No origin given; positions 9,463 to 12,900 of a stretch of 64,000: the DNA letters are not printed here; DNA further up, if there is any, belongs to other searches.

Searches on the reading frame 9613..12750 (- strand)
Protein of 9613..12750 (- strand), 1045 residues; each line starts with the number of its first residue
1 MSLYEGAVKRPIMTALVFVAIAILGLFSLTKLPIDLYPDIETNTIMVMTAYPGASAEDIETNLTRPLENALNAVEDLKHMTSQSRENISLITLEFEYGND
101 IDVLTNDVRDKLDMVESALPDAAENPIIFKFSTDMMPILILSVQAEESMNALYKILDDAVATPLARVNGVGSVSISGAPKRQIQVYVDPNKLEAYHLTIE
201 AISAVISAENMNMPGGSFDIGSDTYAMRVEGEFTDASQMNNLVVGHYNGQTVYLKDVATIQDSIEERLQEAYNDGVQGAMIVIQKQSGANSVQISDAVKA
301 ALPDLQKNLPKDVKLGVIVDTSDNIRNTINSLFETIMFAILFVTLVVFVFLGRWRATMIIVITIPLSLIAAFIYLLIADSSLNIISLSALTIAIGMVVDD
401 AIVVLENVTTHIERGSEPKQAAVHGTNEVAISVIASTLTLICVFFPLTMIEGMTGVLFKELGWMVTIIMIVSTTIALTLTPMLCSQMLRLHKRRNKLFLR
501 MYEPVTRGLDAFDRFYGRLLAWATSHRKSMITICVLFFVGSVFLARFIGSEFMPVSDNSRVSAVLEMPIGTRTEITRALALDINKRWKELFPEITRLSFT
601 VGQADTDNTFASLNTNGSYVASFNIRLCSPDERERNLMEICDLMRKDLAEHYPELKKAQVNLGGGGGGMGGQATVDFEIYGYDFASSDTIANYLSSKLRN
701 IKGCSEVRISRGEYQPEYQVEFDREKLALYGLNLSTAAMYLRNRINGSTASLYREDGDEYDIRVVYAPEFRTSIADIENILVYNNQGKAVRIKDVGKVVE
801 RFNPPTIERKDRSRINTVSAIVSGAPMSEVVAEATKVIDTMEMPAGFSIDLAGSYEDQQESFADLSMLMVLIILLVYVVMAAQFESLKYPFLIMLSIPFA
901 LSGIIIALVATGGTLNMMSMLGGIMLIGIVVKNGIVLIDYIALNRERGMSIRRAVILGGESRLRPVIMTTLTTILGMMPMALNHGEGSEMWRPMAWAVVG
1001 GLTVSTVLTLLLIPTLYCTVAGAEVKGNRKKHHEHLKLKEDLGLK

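Call 49: search_protein_families(library=pfam, proteins=[window:9613-12750:-], max_evalue=0.00001)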
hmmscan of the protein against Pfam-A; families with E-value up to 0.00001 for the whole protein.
window:9613-12750:- (1045 aa): 1 family
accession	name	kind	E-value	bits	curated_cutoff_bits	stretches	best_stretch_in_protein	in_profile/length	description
PF00873.25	ACR_tran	-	1.4e-262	874.3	28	1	6-1020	4-1020/1021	AcrB/AcrD/AcrF family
